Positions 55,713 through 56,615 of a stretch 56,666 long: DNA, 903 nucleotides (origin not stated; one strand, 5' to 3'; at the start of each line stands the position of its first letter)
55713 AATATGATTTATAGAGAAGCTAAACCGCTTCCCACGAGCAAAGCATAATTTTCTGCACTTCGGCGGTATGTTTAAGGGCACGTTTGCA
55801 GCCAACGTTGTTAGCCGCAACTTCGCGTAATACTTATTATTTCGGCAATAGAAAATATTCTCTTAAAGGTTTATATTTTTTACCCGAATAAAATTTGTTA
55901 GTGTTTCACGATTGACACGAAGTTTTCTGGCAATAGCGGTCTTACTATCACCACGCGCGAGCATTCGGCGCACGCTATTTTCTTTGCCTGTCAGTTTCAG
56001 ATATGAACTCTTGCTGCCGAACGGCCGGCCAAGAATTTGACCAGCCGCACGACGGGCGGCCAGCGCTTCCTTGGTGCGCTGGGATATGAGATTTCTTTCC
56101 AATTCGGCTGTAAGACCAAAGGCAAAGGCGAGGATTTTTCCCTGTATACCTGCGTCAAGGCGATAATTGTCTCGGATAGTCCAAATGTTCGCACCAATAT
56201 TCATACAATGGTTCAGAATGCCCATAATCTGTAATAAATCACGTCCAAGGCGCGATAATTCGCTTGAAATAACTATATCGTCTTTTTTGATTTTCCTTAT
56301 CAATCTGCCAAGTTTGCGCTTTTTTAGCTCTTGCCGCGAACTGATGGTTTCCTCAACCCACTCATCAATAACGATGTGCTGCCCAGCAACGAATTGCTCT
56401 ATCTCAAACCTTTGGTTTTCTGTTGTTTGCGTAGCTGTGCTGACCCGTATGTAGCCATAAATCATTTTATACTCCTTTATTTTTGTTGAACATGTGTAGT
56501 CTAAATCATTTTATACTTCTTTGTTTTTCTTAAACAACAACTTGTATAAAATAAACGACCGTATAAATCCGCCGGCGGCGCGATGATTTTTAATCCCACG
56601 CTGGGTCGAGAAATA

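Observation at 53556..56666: GC-rich 3.1-kb segment encoding a MATE transporter and a serine recombinase: candidate mobile islet or foreign DNA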

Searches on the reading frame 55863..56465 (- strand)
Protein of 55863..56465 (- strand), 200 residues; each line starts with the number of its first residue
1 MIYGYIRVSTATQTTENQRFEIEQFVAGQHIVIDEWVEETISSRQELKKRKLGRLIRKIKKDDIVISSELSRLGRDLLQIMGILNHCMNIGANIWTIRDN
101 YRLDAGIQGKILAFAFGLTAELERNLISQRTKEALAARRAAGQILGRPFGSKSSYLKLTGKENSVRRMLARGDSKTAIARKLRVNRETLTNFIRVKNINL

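Call 5: search_protein_families(library=pfam, proteins=[window:55863-56465:-], max_evalue=0.01)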
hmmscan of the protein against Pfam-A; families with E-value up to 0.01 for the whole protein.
window:55863-56465:- (200 aa): 3 families
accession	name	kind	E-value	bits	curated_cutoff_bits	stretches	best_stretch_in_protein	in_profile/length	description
PF00239.26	Resolvase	-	6.2e-30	104.6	23.3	1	2-143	1-144/145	Resolvase, N terminal domain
PF02796.21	HTH_7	-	0.0059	17.1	23.8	0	161-189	7-38/45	Helix-turn-helix domain of resolvase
PF13518.12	HTH_28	-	0.0076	16.8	25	0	163-194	4-34/52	Helix-turn-helix domain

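Call 10: find_encoding_contigs(protein=window:55863-56465:-, flank=10000, max_places=8)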
Protein window:55863-56465:- (200 aa): 1 contig read that carries it; 1 place shown.
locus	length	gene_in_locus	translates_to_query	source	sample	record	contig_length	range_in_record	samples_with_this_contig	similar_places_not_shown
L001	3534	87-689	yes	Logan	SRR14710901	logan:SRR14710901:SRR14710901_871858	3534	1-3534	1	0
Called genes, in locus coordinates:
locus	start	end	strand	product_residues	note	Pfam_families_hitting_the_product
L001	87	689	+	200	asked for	PF00239:Resolvase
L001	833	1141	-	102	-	-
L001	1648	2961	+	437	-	PF01554:MatE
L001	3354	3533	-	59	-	?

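Call 16: search_dna_similar(query=window:55863-56465:-, collection=plasmids, mode=protein, max_rows=20)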
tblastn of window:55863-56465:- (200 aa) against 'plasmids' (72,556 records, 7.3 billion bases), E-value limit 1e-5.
The search stops at 5000 records and this limit was reached: more records match than are counted here, and every count below describes the 5000 best-scoring records only.
Records with a match: at least 5000; places in all: 5641; records where one place covers at least 80% of the query: 4067.
Best place of each record, by identity: <60% 5000.
By first word of the organism name: Klebsiella 1827; Escherichia 768; Enterobacter 375; Staphylococcus 278; Campylobacter 209; Citrobacter 165; Bacillus 136; Salmonella 102; Pseudomonas 62; Raoultella 62; and 190 more.
By predicted mobility (MOB-suite, as given by PLSDB): conjugative 2428; non-mobilizable 1709; mobilizable 863.
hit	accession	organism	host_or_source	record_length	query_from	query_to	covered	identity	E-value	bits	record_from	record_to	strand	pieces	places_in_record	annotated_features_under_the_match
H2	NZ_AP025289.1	Treponema saccharophilum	-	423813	1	198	99%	55.1%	1e-53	191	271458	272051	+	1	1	master DNA invertase Mpi family serine-type recombinase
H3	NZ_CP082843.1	Prevotella nigrescens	-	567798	1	193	97%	54.1%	8e-54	191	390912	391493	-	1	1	master DNA invertase Mpi family serine-type recombinase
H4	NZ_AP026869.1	Aureispira anguillae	Anguilla japonica,Standard,head of ...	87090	1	193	97%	53.9%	2e-56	198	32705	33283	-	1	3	master DNA invertase Mpi family serine-type recombinase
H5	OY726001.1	Phocaeicola massiliensis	-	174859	1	193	97%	53.9%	9e-52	185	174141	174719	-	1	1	record has no annotation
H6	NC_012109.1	Desulforapulum autotrophicum HRM2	-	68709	1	198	99%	52.5%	2e-52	187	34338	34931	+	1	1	master DNA invertase Mpi family serine-type recombinase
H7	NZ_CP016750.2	Lactococcus cremoris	Single cell,Dairy fermentation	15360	1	194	97%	53.3%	2e-53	189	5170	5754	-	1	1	master DNA invertase Mpi family serine-type recombinase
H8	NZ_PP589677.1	Lactococcus sp.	Bacterial culture,Dairy environment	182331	1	194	97%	53.3%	2e-53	189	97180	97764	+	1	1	master DNA invertase Mpi family serine-type recombinase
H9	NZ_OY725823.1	Parabacteroides distasonis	-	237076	1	194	97%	51.0%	2e-52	187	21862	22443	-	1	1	master DNA invertase Mpi family serine-type recombinase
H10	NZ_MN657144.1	Pedobacter sp.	-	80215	1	198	99%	49.0%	1e-51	184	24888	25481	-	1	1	master DNA invertase Mpi family serine-type recombinase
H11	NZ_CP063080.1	Campylobacter peloridis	Shellfish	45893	1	200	100%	44.8%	2e-38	146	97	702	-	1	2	recombinase family protein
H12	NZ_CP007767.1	Campylobacter peloridis LMG 23910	Pure culture,Shellfish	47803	1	193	97%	45.9%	4e-38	146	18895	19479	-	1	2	multiple promoter invertase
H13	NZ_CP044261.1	Campylobacter armoricus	Whole genome sequence,river surface ...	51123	1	193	97%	45.9%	4e-38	146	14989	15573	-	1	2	recombinase family protein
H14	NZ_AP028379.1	Campylobacter lari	Homo sapiens,feces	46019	1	193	97%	45.4%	5e-38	145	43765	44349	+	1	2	recombinase family protein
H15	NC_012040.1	Campylobacter lari RM2100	-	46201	1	193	97%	45.4%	5e-38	145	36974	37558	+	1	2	recombinase family protein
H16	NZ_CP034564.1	Flammeovirga pectinis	mono bacterial isolate,scallop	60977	15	199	93%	46.5%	2e-43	161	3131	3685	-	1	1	none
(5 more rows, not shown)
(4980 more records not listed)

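Call 19: search_protein_families(library=ncbifam, proteins=[window:55863-56465:-], max_evalue=0.01)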
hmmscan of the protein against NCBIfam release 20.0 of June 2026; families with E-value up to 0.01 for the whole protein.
window:55863-56465:- (200 aa): 8 families
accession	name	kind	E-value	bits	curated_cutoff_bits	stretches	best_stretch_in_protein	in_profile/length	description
NF009949.0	PRK13413.1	equivalog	2.9e-84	281.8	272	1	1-197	1-197/203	master DNA invertase Mpi family serine-type recombinase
NF047347.1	SCCmet_CcrC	equivalog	6.5e-08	31.5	900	1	35-165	45-177/558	cassette chromosome recombinase CcrC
NF041201.1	recomb_XisF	equivalog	5.3e-07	28.9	375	1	2-181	1-183/465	fdxN element excision recombinase XisF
NF033518.0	transpos_IS607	equivalog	7.8e-06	25.5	110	1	2-79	56-139/187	IS607 family transposase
NF047344.1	SCCmet_CcrA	equivalog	9.6e-06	25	700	1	3-150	5-156/442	cassette chromosome recombinase CcrA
NF047343.1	SCCmet_CcrB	equivalog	2.4e-05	23.2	900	1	3-133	10-146/542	cassette chromosome recombinase CcrB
NF047785.1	respo_reg_MadR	equivalog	0.0082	15.5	300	0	132-192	124-183/209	MadR family response regulator transcription factor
NF040595.1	HTH_Cbp1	equivalog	0.0087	16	140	0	47-89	83-125/135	CRISPR DNA repeat-binding protein Cbp1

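Call 20: search_protein_families(library=padloc, proteins=[window:55863-56465:-], max_evalue=0.1)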
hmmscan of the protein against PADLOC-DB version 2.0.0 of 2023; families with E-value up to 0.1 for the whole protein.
window:55863-56465:- (200 aa): 2 families
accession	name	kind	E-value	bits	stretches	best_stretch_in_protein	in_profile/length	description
PDLC01851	CARF3--CARF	-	0.0047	14.4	1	157-194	209-246/279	-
PDLC04195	HEC-01B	-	0.033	12.2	1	80-157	76-150/199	-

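Call 26: find_homologous_proteins(query=window:55863-56465:-, max_evalue=1e-20)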
Query window:55863-56465:- (200 aa): 8000 proteins with E <= 1e-20 among 8000 candidates; the best 120 are listed.
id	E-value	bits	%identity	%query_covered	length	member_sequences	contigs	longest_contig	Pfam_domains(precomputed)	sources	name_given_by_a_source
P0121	5.8e-122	422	100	100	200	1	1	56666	PF00239.27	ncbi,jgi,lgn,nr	ncbi:MAG: master DNA invertase Mpi family serine-type recombinase [Deltaproteobacteria bacterium]|jg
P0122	3.4e-108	377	88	99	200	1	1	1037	PF00239.27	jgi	jgi:DNA invertase Pin-like site-specific DNA recombinase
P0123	5.5e-108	376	88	99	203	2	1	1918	PF00239.27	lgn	-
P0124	8.1e-107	372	87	100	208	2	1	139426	PF00239.27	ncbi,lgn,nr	ncbi:MAG: master DNA invertase Mpi family serine-type recombinase [Alphaproteobacteria bacterium]|nr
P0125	4.2e-104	364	85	99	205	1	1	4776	PF00239.27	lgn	-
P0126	1.7e-100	352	83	99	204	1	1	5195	PF00239.27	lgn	-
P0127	1.7e-98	345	83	97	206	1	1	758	PF00239.27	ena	-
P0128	5.1e-98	344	84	97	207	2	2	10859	PF00239.27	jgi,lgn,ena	-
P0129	9.6e-97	340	79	100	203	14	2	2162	PF00239.27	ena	-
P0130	1.0e-95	336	82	97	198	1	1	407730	PF00239.27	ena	-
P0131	2.4e-95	335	80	97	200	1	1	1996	PF00239.27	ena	-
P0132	2.8e-95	335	81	97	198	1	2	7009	PF00239.27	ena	-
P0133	3.4e-95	335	79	99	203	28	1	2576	PF00239.27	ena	-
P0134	4.0e-95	334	80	97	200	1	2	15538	PF00239.27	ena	-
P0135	4.3e-95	334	80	97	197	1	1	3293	PF00239.27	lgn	-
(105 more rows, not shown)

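Call 27: find_encoding_contigs(protein=P0124, flank=10000, max_places=2)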
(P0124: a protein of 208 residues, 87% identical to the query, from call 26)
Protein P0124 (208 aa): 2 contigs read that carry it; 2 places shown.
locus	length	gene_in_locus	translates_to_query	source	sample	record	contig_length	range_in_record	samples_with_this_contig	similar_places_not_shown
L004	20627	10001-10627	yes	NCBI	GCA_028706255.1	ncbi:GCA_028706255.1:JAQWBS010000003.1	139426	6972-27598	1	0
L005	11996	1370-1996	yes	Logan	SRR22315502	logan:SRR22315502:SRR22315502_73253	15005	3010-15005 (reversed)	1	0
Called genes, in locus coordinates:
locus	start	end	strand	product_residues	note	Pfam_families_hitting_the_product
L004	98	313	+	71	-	PF12728:HTH_17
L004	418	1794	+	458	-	PF13356:Arm-DNA-bind_3, PF00589:Phage_integrase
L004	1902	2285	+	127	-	PF12599:DUF3768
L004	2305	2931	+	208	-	-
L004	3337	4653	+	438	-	PF13173:AAA_14, PF13635:DUF4143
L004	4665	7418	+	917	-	PF04313:HSDR_N, PF04851:ResIII, PF18766:SWI2_SNF2, PF22679:T1R_D3-like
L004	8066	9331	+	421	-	PF01420:Methylase_S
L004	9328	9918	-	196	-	-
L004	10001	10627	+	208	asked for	PF00239:Resolvase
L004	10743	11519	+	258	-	-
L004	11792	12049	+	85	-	-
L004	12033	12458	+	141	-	-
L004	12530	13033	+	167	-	-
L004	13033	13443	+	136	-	PF19889:DUF6362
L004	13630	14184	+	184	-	PF20039:DUF6441 (faint)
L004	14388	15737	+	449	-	PF02195:ParB_N, PF01555:N6_N4_Mtase (faint)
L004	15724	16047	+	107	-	PF02675:AdoMet_dc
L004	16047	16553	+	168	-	-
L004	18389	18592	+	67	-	-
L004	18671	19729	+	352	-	PF02661:Fic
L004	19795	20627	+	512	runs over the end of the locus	PF05136:Phage_portal_2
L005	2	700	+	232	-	?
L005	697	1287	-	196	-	-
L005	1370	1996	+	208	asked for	PF00239:Resolvase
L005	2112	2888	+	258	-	-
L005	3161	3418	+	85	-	-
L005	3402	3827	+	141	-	-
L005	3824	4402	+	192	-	-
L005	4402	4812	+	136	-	PF19889:DUF6362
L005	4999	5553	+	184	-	PF20039:DUF6441 (faint)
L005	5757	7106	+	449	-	PF02195:ParB_N, PF01555:N6_N4_Mtase (faint)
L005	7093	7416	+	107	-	PF02675:AdoMet_dc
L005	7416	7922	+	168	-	-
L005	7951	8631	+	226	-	PF05876:GpA_ATPase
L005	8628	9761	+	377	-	PF20454:GpA_nuclease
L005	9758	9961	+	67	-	-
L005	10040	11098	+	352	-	PF02661:Fic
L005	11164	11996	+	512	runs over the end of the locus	PF05136:Phage_portal_2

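Call 28: find_encoding_contigs(protein=P0130, flank=10000, max_places=2)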
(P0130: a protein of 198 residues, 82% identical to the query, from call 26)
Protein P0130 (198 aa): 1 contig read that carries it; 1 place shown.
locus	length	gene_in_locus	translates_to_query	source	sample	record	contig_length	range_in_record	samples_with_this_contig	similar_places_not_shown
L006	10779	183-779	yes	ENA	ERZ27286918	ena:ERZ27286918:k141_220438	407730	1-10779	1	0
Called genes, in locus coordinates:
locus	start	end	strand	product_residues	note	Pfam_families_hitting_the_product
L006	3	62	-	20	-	?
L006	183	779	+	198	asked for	PF00239:Resolvase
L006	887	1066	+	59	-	-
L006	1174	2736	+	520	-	PF00239:Resolvase, PF07508:Recombinase, PF13408:Zn_ribbon_recom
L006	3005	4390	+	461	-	PF13476:AAA_23 (faint), PF00005:ABC_tran, PF02463:SMC_N (faint), PF13175:AAA_15 (faint), PF13401:AAA_22 (faint), PF13555:AAA_29 (faint), PF01926:MMR_HSR1 (faint), PF00005:ABC_tran, +1 more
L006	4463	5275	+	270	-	PF00106:adh_short, PF13561:adh_short_C2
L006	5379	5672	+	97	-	-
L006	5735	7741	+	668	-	PF22745:Nlig-Ia, PF01653:DNA_ligase_aden, PF03120:OB_DNA_ligase, PF03119:DNA_ligase_ZBD, PF14520:HHH_5 (faint), PF12826:HHH_2, PF00533:BRCT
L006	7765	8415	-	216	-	PF13505:OMP_b-brl, PF02462:Opacity (faint)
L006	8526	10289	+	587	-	PF00912:Transgly, PF00905:Transpeptidase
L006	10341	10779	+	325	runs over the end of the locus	-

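Call 29: find_encoding_contigs(protein=P0128, flank=10000, max_places=2)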
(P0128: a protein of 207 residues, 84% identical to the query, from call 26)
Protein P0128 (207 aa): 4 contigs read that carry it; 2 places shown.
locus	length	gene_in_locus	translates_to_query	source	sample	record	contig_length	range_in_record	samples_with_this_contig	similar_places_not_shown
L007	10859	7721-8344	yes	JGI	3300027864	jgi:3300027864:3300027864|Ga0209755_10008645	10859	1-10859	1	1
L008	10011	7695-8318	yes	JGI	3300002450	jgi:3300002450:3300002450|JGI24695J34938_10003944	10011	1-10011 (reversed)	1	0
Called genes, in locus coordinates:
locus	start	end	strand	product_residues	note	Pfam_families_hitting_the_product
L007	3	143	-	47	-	?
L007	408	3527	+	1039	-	PF04313:HSDR_N, PF00271:Helicase_C (faint), PF04851:ResIII, PF18766:SWI2_SNF2, PF22679:T1R_D3-like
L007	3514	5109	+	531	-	PF02384:N6_Mtase, PF05175:MTS (weak), PF07669:Eco57I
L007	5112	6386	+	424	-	PF01420:Methylase_S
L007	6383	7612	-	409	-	PF01420:Methylase_S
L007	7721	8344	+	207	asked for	PF00239:Resolvase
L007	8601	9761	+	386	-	-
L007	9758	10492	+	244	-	PF07505:DUF5131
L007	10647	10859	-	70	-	?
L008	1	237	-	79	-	?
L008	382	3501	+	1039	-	PF04313:HSDR_N, PF00271:Helicase_C (faint), PF04851:ResIII, PF18766:SWI2_SNF2, PF22679:T1R_D3-like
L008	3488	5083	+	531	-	PF02384:N6_Mtase, PF05175:MTS (weak), PF07669:Eco57I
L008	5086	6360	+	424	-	PF01420:Methylase_S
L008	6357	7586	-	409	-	PF01420:Methylase_S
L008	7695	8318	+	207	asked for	PF00239:Resolvase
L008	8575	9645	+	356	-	-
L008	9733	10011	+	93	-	?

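Call 38: find_related_loci(query=window:55863-56465:-, collection=genome_contigs, flank=8000)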
Query window:55863-56465:- (200 aa) in genome_contigs; peptide patterns used: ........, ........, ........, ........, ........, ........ (x = any residue, [..] = any of these).
598 stretches matched a pattern (row limit reached: there are more); 279 encode a relative of the query (tblastn E <= 1e-3); the best 80 are kept; 80 distinct loci.
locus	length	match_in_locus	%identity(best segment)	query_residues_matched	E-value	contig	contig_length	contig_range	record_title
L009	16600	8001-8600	87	1-200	4e-108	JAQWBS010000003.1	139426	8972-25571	MAG: Alphaproteobacteria bacterium isolate STF2_225 NODE_113_length_139426_cov_6.130130_Sandtown_F2, whole genome shotgu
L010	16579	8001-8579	82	1-193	3e-104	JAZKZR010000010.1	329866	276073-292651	MAG: Candidatus Enterousia sp. isolate T1900045086_TC20190080.MAGScoT_cleanbin_000026 SGB_4685_k141_2971495, whole genom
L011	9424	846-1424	79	1-193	3e-103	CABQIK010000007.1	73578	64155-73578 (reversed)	MAG TPA_asm: uncultured Alphaproteobacteria bacterium isolate MGYG-HGUT-00610 genome assembly, contig: GUT_GENOME018669_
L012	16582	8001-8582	74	1-194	7e-93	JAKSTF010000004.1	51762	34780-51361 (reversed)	MAG: Alphaproteobacteria bacterium isolate Horse_feces300 MAG300_4, whole genome shotgun sequence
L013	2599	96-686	66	1-198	1e-84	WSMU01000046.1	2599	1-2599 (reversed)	MAG: Alphaproteobacteria bacterium isolate RACS_032 NODE_12122_length_2599_cov_4.766852, whole genome shotgun sequence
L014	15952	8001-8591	65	1-198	2e-82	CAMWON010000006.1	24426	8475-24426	MAG TPA_asm: uncultured Alphaproteobacteria bacterium isolate SRR14411251_bin.18_metawrap_v1.3_MAG genome assembly, cont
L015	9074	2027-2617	65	1-198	3e-82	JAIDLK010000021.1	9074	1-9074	MAG: Alphaproteobacteria bacterium isolate SC0338_S5_7 SC0338_S5_7_contig_21, whole genome shotgun sequence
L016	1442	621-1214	63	1-198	7e-85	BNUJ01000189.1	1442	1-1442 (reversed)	Deferribacterales bacterium MS499-41 DNA, sequence189, whole genome shotgun sequence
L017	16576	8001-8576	64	1-193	4e-79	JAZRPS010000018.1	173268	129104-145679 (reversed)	MAG: Candidatus Enterousia sp. isolate T1900045373_YK20190063.MAGScoT_cleanbin_000025 SGB_6863_k141_1913895, whole genom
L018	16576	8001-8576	62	1-193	3e-77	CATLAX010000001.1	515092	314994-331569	MAG TPA_asm: uncultured Alphaproteobacteria bacterium isolate MGG05853_1680015463 genome assembly, contig: ERR3199562_4,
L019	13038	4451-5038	60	1-196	6e-77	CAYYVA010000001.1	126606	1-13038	MAG TPA_asm: uncultured Muribaculaceae bacterium isolate SRP315200_co1_882 genome assembly, contig: NODE_34_length_12660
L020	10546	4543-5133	60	1-197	1e-76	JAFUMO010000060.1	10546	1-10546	MAG: Bacteroidales bacterium isolate RGIG4631 Roe_deer_Rectum-4__c512805, whole genome shotgun sequence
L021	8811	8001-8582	61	1-194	5e-76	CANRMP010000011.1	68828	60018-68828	MAG: uncultured Clostridia bacterium isolate Lapin-021__bin9 genome assembly, contig: Lapin-021__NODE_471_length_68828_c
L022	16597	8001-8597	59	1-199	6e-76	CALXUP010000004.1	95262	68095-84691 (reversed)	MAG: uncultured Alphaproteobacteria bacterium isolate BRZ_ER__bin57 genome assembly, contig: BRZ_ER__NODE_321_length_952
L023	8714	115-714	59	1-200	9e-76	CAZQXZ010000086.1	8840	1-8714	MAG TPA_asm: uncultured Eubacteriales bacterium isolate binchicken_co39_180 genome assembly, contig: NODE_18267_length_8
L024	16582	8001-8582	60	1-194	1e-75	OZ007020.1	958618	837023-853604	MAG: uncultured Alphaproteobacteria bacterium isolate 6730_HET_VAC_contig_11916_metaflye_circ MAG genome assembly, chrom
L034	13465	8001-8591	66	1-197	2e-74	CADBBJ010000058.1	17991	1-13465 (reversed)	MAG: uncultured Elusimicrobium sp. isolate RUG13817 genome assembly, contig: RUG13817_asm_58, whole genome shotgun seque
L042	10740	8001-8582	65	1-194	6e-73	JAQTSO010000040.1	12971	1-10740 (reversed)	MAG: Endomicrobiaceae bacterium isolate STB_19 NODE_11946_length_12971_cov_2.931252_Sandtown_B, whole genome shotgun seq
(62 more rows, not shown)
